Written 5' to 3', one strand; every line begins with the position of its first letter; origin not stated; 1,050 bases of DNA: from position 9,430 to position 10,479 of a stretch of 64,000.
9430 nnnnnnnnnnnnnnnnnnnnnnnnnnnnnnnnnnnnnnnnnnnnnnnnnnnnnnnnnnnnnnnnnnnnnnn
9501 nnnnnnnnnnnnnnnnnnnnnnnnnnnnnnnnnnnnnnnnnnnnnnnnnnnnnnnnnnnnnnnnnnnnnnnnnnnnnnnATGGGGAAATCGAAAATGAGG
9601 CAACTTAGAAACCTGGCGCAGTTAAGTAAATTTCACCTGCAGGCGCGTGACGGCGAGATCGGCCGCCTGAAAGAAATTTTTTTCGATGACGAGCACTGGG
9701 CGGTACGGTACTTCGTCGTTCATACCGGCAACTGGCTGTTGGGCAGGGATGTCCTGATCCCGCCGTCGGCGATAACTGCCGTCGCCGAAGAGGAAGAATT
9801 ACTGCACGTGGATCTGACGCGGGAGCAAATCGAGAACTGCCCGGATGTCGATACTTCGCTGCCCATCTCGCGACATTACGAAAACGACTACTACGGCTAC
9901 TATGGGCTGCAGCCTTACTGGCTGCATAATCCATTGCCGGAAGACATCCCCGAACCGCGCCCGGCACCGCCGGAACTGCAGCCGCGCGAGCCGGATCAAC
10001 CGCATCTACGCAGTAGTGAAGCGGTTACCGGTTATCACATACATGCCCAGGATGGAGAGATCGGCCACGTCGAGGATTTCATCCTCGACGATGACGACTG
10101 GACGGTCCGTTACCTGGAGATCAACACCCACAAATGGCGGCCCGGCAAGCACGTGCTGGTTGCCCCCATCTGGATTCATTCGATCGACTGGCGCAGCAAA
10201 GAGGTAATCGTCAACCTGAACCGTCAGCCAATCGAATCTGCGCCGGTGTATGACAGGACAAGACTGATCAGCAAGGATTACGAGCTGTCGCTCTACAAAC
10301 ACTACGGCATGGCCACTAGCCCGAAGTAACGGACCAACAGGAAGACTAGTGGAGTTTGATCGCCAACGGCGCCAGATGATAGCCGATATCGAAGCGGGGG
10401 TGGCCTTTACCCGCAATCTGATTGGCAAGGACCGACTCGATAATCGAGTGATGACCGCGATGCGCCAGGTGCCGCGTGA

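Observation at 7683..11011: FtsH-family protease in a non-canonical context, translationally coupled to a double PRC-barrel protein and followed by Pcm: a candidate protein damage-control module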

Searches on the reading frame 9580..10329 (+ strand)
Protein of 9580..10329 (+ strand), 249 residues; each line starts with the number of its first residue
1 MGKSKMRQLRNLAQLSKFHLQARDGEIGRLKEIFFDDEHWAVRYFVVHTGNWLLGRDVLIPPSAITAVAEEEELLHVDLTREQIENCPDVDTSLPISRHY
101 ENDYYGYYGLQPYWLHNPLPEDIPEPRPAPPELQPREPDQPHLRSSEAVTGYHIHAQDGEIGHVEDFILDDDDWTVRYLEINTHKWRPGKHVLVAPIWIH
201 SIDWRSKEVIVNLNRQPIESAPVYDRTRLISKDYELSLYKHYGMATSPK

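Call 8: search_protein_families(library=pfam, proteins=[window:9580-10329:+])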
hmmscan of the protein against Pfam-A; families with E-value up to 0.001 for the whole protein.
window:9580-10329:+ (249 aa): 1 family
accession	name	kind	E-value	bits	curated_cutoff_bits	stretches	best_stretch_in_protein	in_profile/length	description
PF05239.21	PRC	-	5.6e-11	42.7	21.2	1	26-83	21-77/78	PRC-barrel domain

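Call 9: search_protein_families(library=ncbifam, proteins=[window:9580-10329:+])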
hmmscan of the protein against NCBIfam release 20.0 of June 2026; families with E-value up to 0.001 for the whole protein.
window:9580-10329:+ (249 aa): 1 family
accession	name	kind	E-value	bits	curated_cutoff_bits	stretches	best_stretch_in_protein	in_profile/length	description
TIGR01150.2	puhA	equivalog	2.7e-13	50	200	2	146-232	148-236/262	photosynthetic reaction center subunit H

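Call 10: find_homologous_proteins(query=window:9580-10326:+)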
Query window:9580-10326:+ (249 aa): 1893 proteins with E <= 0.001 among 2415 candidates; the best 120 are listed.
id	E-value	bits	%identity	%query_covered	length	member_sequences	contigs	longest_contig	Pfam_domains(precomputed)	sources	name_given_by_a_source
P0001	8.3e-149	512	88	98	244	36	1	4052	PF05239.22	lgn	-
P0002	2.1e-126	439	76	96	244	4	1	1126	PF05239.22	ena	-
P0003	4.9e-125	434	77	96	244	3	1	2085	PF05239.22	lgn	-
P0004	7.2e-125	434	75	98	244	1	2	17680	PF05239.22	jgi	-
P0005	2.7e-124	432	75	96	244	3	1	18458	PF05239.22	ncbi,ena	-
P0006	8.4e-124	430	75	96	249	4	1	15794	PF05239.22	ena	-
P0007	3.8e-121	421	74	96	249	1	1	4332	PF05239.22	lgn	-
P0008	3.7e-119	415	71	98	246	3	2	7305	PF05239.22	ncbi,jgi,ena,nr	ncbi:MAG: PRC-barrel domain-containing protein [Gammaproteobacteria bacterium]|nr:PRC-barrel domain-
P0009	2.3e-118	412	74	94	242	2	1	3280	PF05239.22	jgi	jgi:hypothetical protein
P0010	2.4e-113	396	70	96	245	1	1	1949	PF05239.22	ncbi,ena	-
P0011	4.2e-113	395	70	96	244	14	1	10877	PF05239.22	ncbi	-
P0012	4.8e-112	392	70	96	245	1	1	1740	PF05239.22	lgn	-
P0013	6.4e-112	391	70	96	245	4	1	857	PF05239.22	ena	-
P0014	1.6e-110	387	68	96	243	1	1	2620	PF05239.22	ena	-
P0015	5.9e-110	385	69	96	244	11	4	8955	PF05239.22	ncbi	-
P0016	4.8e-109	382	68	97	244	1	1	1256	PF05239.22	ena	-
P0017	8.8e-109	381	68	96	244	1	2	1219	PF05239.22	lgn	-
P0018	1.1e-107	377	68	96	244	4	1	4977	PF05239.22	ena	-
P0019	2.8e-107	376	68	96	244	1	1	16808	PF05239.22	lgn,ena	-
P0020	4.9e-105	369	67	96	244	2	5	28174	PF05239.22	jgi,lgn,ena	-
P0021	6.8e-104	365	69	91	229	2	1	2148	PF05239.22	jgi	jgi:uncharacterized protein YrrD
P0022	1.0e-102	361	65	97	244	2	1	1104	PF05239.22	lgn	-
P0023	1.3e-100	354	65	94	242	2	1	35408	PF05239.22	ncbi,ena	-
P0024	3.8e-98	346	63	97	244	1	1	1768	PF05239.22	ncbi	-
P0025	8.6e-98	345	63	97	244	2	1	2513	PF05239.22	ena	-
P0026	3.1e-95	336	59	96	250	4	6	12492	PF05239.22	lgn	-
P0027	7.1e-95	335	59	96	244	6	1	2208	PF05239.22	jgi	-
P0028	1.4e-94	334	58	96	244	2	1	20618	PF05239.22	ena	-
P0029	2.1e-94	334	61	96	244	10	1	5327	PF05239.22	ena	-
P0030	5.9e-94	332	59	96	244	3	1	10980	PF05239.22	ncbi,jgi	ncbi:MAG: PRC-barrel domain-containing protein [Gammaproteobacteria bacterium]|jgi:hypothetical prot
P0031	1.7e-93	331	60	95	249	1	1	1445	PF05239.22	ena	-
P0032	1.8e-93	331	60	98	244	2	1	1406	PF05239.22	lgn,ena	-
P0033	5.9e-93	329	59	96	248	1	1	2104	PF05239.22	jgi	-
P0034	1.2e-92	328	58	96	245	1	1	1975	PF05239.22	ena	-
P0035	2.4e-92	327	59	96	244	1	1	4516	PF05239.22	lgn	-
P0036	3.2e-92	327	58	96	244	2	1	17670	PF05239.22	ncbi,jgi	-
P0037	4.6e-92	326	58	96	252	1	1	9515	PF05239.22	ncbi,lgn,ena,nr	ncbi:MAG: PRC-barrel domain-containing protein [Pseudomonadales bacterium]|nr:PRC-barrel domain-cont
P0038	3.5e-91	323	58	96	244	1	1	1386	PF05239.22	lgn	-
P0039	4.4e-91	323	57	96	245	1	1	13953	PF05239.22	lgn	-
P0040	6.0e-91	322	56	96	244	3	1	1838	PF05239.22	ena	-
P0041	7.1e-91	322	56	96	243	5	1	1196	PF05239.22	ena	-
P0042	1.9e-90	321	57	96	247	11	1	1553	PF05239.22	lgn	-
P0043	2.9e-90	320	59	98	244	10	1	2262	PF05239.22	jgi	jgi:uncharacterized protein YrrD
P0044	5.0e-90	319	57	98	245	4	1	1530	PF05239.22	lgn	-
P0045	8.7e-90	319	56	96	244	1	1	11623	PF05239.22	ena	-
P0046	9.3e-90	318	57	96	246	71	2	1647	PF05239.22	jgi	-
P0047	1.5e-89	318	56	98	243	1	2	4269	PF05239.22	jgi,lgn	-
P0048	1.9e-89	318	57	96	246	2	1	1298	PF05239.22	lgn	-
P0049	2.6e-89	317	55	96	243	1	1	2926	PF05239.22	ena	-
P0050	6.3e-89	316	56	96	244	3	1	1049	PF05239.22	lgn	-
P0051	7.6e-89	316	57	96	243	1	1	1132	PF05239.22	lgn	-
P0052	9.0e-89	315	56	96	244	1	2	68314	PF05239.22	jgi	-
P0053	1.1e-88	315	55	96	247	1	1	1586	PF05239.22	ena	-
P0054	1.5e-88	315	55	100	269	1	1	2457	PF05239.22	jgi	jgi:hypothetical protein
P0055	1.5e-88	315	56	96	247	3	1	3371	PF05239.22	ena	-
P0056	1.8e-88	314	56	96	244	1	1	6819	PF05239.22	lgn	-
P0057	2.4e-88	314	58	96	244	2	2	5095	PF05239.22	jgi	-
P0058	2.5e-88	314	56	96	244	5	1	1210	PF05239.22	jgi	-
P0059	4.1e-88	313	56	96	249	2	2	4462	PF05239.22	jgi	-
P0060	4.7e-88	313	57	96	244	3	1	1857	PF05239.22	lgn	-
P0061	7.1e-88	312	56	96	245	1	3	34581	PF05239.22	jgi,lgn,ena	-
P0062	8.6e-88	312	55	96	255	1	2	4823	PF24986.2,PF05239.22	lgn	-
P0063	1.0e-87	312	54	96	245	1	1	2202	PF05239.22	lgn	-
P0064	1.1e-87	312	56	96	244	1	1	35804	PF05239.22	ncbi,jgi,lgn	-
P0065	1.9e-87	311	59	93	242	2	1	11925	PF05239.22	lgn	-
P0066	1.9e-87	311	56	98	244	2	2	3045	PF05239.22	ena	-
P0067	2.2e-87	311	59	96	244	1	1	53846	PF05239.22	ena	-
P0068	2.4e-87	311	56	98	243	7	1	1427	PF05239.22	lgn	-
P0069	2.8e-87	310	58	96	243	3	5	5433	PF05239.22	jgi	-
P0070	2.1e-86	308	57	98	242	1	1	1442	PF05239.22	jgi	jgi:hypothetical protein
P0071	2.1e-86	307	55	96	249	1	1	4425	PF05239.22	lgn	-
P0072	2.3e-86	307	56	96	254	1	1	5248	PF05239.22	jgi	jgi:uncharacterized protein YrrD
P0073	2.3e-86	307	58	96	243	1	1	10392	PF05239.22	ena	-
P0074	6.2e-86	306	55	96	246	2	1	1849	PF05239.22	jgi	-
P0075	2.6e-85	304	54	96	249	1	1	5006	PF05239.22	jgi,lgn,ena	-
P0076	2.8e-85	304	55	96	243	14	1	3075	PF05239.22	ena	-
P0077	2.9e-85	304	54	94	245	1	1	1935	PF05239.22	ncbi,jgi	-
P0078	3.2e-85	304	54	96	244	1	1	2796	PF05239.22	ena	-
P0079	5.1e-85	303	57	96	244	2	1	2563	PF05239.22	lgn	-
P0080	5.1e-85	303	53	96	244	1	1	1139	PF05239.22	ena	-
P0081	5.1e-85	303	57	96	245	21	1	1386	PF05239.22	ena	-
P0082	1.2e-84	302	55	97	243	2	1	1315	PF05239.22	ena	-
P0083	2.7e-84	301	56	98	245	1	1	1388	PF05239.22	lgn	-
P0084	2.7e-84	301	52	96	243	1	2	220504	PF05239.22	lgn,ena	-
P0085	3.2e-84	300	56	98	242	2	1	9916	PF05239.22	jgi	-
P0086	3.4e-84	300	56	96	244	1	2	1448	PF05239.22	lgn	-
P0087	3.8e-84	300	56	96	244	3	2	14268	PF05239.22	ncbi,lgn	ncbi:MAG: PRC-barrel domain-containing protein [Desulfuromonadales bacterium]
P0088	9.1e-84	299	55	96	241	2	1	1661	PF05239.22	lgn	-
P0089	1.0e-83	299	51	97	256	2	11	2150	PF05239.22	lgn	-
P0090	1.2e-83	298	53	96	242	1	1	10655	PF05239.22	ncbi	-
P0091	1.8e-83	298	54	96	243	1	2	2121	PF05239.22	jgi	-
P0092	2.7e-83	297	53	96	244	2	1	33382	PF05239.22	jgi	-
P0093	3.7e-83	297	55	98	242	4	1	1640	PF05239.22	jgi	jgi:uncharacterized protein YrrD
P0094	5.4e-83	296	53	98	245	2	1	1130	PF05239.22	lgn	-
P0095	6.1e-83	296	56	96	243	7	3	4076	PF05239.22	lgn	-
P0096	1.2e-82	295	55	96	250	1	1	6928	PF05239.22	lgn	-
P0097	1.4e-82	295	55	96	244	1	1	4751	PF05239.22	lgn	-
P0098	1.5e-82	295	56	96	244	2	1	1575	PF05239.22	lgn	-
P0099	1.8e-82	295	52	96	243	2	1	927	PF05239.22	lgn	-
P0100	1.9e-82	295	54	96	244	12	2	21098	PF05239.22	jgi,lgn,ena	jgi:uncharacterized protein YrrD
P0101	2.3e-82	294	56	96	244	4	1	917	PF05239.22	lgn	-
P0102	2.3e-82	294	55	96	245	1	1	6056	PF05239.22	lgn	-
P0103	2.6e-82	294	55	96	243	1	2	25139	PF05239.22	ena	-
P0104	3.4e-82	294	56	96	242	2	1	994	PF05239.22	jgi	-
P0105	3.7e-82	294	54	96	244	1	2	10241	PF05239.22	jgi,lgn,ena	jgi:hypothetical protein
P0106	4.3e-82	293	55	96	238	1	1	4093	PF05239.22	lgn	-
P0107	5.7e-82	293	52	97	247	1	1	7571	PF05239.22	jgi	-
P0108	1.0e-81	292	55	96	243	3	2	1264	PF05239.22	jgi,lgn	-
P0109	1.0e-81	292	55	93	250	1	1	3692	PF05239.22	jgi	jgi:hypothetical protein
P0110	1.3e-81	292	53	96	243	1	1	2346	PF05239.22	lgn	-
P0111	1.4e-81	292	53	98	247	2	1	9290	PF05239.22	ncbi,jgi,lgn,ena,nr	ncbi:MAG TPA: PRC-barrel domain-containing protein [Geopsychrobacteraceae bacterium]|nr:PRC-barrel d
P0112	1.5e-81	292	53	96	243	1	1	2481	PF05239.22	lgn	-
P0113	2.0e-81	291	54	98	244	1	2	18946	PF05239.22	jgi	jgi:hypothetical protein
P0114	2.0e-81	291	55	96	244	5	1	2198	PF05239.22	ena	-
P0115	2.8e-81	291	54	97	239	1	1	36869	PF05239.22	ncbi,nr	ncbi:MAG: PRC-barrel domain-containing protein [Desulfuromonadales bacterium]|nr:PRC-barrel domain-c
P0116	5.2e-81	290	54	94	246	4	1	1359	PF05239.22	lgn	-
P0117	8.4e-81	289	55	96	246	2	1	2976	PF05239.22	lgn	-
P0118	1.1e-80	289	53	96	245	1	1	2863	PF05239.22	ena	-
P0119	1.5e-80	288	55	96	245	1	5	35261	PF05239.22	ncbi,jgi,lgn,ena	ncbi:MAG: PRC-barrel domain-containing protein [Gammaproteobacteria bacterium]|jgi:hypothetical prot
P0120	1.6e-80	288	51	96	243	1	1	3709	PF05239.22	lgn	-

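Call 12: find_related_loci(query=A1, collection=genome_contigs, flank=8000)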
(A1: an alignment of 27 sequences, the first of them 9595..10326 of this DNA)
Query A1 (244 aa) in genome_contigs; peptide patterns used: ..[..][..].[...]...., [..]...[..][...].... (x = any residue, [..] = any of these).
495 stretches matched a pattern; 432 encode a relative of the query (tblastn E <= 1e-3); the best 80 are kept; 80 distinct loci.
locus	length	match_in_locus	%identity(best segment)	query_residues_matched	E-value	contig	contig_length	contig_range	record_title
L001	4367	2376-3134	90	1-244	1e-153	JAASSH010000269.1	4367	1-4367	MAG: Gammaproteobacteria bacterium isolate HS_metabat.13 HS_C2283, whole genome shotgun sequence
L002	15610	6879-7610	75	1-240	1e-125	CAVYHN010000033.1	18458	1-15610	MAG: uncultured Gammaproteobacteria bacterium isolate MFD03551.bin.2.49 genome assembly, contig: contig_40955, whole gen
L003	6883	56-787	71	1-244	3e-120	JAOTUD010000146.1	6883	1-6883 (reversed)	MAG: Gammaproteobacteria bacterium isolate 13_July_SF_Bin40 13_July_SF_Bin40_scaffold_5149_c1, whole genome shotgun sequ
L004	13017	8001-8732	70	1-244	7e-118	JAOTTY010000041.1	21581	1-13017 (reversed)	MAG: Gammaproteobacteria bacterium isolate 13_July_SF_Bin35 13_July_SF_Bin35_scaffold_772_c1, whole genome shotgun seque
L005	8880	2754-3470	71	1-240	4e-114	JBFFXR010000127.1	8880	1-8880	MAG: Gammaproteobacteria bacterium isolate Mix_sand01.2020.11.D.3 k141_2330621_length_8880_cov_15.9424, whole genome sho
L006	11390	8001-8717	70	1-240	6e-114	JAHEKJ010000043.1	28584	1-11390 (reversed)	MAG: Gammaproteobacteria bacterium isolate Ww580 NODE_3784_length_28584_cov_6.980782, whole genome shotgun sequence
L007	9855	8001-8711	70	1-239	8e-114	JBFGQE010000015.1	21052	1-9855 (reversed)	MAG: Gammaproteobacteria bacterium isolate Mix_sand04.2021.02.G.34 k141_2187544_length_21052_cov_11.1827, whole genome s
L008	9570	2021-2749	59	1-243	1e-94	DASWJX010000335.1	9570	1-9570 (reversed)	MAG TPA_asm: Geopsychrobacteraceae bacterium isolate SMAG_U2907 k141_1100752, whole genome shotgun sequence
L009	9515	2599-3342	58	1-239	4e-94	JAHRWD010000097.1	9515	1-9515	MAG: Pseudomonadales bacterium isolate DC_out148 k91_4860592, whole genome shotgun sequence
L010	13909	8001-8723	57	1-239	5e-91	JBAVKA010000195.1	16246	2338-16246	MAG: Gammaproteobacteria bacterium isolate MFD05464_ilm_asm_bin16 k127_222890, whole genome shotgun sequence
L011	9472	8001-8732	59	1-239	4e-90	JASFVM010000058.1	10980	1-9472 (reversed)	MAG: Gammaproteobacteria bacterium isolate D1105M20metaG_Bin_313 D1105M20metaG_FD_scaffold_1441_c1, whole genome shotgun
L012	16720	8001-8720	57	1-240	2e-90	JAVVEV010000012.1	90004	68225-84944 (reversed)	MAG: Thiogranum sp. isolate TamC13-30 NODE_12_length_90004_cov_5.264870, whole genome shotgun sequence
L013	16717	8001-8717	54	1-239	2e-87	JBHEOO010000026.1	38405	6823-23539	MAG: Chromatocurvus sp. isolate S6_bin.37.strict S6_NODE_26, whole genome shotgun sequence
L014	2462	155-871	59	1-239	1e-89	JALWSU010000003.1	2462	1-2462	MAG: Thiotrichaceae bacterium isolate M2_metabat2_scaf2bin.101 M2_NODE_100240_length_2462_cov_2.943897, whole genome sho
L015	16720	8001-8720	56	1-240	5e-87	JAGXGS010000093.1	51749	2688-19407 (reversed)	MAG: Thiogranum sp. isolate LH_M44 k141_1649680, whole genome shotgun sequence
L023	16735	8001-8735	54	1-242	5e-82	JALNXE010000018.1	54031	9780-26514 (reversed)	MAG: Desulfobulbaceae bacterium isolate SO_2016_LW3 bin 20 scaffold00888_LW162_2016, whole genome shotgun sequence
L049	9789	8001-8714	52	1-237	2e-70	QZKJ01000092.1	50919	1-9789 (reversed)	MAG: Desulfurivibrio sp. isolate SURF_16 Ga0104751_1000900, whole genome shotgun sequence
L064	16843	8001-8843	44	3-240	2e-65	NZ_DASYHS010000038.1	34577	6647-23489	MAG: Arenibaculum sp. isolate SMAG_U4246 k141_29910, whole genome shotgun sequence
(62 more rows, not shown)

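Call 32: search_protein_families(library=pfam, proteins=[L023:5233-6624:+, L023:6663-7313:-, L023:7328-7882:+, L023:10713-11135:-, L023:11132-11536:-, L049:5736-7133:+, L049:7197-7685:+], max_evalue=0.00001)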
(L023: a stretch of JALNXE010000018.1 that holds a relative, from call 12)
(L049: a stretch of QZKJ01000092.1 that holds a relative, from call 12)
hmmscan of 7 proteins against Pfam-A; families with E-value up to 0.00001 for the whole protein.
L023:5233-6624:+ (463 aa): 0 families

L023:6663-7313:- (216 aa): 1 family
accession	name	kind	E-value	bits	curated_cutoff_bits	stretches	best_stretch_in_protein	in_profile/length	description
PF10294.15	Methyltransf_16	-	2.1e-09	37.8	21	1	51-171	20-156/174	Lysine methyltransferase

L023:7328-7882:+ (184 aa): 0 families

L023:10713-11135:- (140 aa): 0 families

L023:11132-11536:- (134 aa): 0 families

L049:5736-7133:+ (465 aa): 0 families

L049:7197-7685:+ (162 aa): 0 families

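Call 38: search_solved_structures(query=A1, max_evalue=1, show_alignments=1)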
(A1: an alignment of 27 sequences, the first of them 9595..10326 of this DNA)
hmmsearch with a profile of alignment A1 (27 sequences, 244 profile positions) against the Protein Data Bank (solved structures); distinct sequences matched with E-value up to 1: 22.
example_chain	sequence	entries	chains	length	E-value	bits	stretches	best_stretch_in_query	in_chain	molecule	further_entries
9lti_H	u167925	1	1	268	4e-05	26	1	147-196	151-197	Photosynthetic reaction center H subunit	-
7eqd_H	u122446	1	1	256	0.00026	23.3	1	155-238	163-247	Photoreaction center protein H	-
7oy8_H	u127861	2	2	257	0.00027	23.3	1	155-238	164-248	Photosynthetic reaction center, H-chain | Photoreaction center protein H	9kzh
9k3q_H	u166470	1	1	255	0.00027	23.3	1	155-238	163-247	Photoreaction center protein H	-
9wqv_H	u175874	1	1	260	0.0011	21.3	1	150-237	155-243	photosynthetic reaction center subunit H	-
3wmm_H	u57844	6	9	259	0.011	18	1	149-235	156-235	Photosynthetic reaction center H subunit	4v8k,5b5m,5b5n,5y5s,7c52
1eys_H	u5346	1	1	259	0.011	18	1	149-235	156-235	PHOTOSYNTHETIC REACTION CENTER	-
8wdu_H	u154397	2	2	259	0.012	17.9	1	150-234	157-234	Photosynthetic reaction center H subunit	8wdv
8yy9_H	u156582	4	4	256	0.016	17.5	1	148-188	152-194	Reaction center protein H chain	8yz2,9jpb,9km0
7vrj_H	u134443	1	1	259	0.029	16.6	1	149-235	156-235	Photosynthetic reaction center H subunit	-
7c9r_H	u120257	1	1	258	0.036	16.3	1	17-104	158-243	Photosynthetic reaction center, subunit H, bacterial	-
9lts_H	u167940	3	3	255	0.048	15.9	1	148-188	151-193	Reaction center protein H chain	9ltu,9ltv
8b64_H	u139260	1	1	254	0.061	15.6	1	128-227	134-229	Reaction center protein H chain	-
8ygd_H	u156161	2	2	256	0.087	15.1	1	147-202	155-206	Photosynthetic reaction center subunit H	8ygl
7yml_H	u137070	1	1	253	0.09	15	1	129-227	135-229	Photosynthetic reaction center H subunit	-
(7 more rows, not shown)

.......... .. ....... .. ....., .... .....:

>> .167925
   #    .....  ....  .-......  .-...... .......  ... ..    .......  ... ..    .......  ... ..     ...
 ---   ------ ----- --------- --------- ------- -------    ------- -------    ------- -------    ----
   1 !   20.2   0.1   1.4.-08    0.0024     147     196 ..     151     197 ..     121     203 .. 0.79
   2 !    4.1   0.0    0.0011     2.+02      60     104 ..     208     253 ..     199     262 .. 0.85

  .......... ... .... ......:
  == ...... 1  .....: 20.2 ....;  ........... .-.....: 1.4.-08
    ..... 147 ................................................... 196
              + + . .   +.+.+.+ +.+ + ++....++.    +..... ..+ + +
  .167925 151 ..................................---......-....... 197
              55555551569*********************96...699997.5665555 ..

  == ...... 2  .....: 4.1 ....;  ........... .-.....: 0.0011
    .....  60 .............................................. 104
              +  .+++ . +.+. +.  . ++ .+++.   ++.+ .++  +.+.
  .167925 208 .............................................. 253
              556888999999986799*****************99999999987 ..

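Call 41: search_protein_families(library=pfam, proteins=[L005:3611-4468:-, L006:9499-9936:+, L006:5523-5936:-, L005:3-617:+], max_evalue=0.00001)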
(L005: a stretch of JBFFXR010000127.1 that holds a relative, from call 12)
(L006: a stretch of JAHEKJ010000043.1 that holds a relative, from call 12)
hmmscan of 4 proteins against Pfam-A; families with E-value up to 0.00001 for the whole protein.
L005:3611-4468:- (285 aa): 4 families
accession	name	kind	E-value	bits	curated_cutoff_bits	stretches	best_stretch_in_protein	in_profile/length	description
PF14716.13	HHH_8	-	8.4e-21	74.6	30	1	4-80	2-72/73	Helix-hairpin-helix domain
PF14520.12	HHH_5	-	3e-09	37.6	27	0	96-142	3-47/57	Helix-hairpin-helix domain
PF12826.13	HHH_2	-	3.3e-08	34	27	0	99-152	7-57/64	Helix-hairpin-helix motif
PF00633.29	HHH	-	8e-07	29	24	0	55-75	10-30/30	Helix-hairpin-helix motif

L006:9499-9936:+ (145 aa): 0 families

L006:5523-5936:- (137 aa): 0 families

L005:3-617:+ (204 aa): 1 family
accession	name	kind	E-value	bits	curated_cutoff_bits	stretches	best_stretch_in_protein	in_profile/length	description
PF00211.25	Guanylate_cyc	-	4.3e-15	56.2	21.9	1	48-194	9-174/183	Adenylate and Guanylate cyclase catalytic domain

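Call 42: predict_structure(alignment_id=A1)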
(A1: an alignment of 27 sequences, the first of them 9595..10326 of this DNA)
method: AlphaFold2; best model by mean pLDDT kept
length: 244 residues; sequences in the alignment: 27
mean_pLDDT: 80.7   pTM: 0.77
mean pLDDT of the five models: 80.7, 80.7, 80.1, 79.3, 78.7
residues with pLDDT >= 90: 122; 70-90: 58; 50-70: 37; < 50: 27
segments of 3 or more residues with pLDDT < 50: 111-134, 242-244
pLDDT, mean of each block of 10 residues (from residue 1): 88 94 93 90 90 91 93 92 67 63 63 42 40 61 92 92 95 90 80 86 90 90 89 82 40
secondary structure, 60 per line:
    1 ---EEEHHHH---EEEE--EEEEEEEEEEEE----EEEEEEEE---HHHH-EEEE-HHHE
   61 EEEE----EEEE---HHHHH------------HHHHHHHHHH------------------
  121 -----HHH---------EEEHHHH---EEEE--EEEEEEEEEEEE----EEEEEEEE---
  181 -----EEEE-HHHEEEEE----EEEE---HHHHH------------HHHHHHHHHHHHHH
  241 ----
elements in order: E4-6 H7-10 E14-17 E20-31 E36-43 H47-50 E52-55 E60-64 E69-72 H76-80 H93-102 E138-140 H141-144 E148-151 E154-165 E170-177 E186-189 E194-198 E203-206 H210-214 H227-240
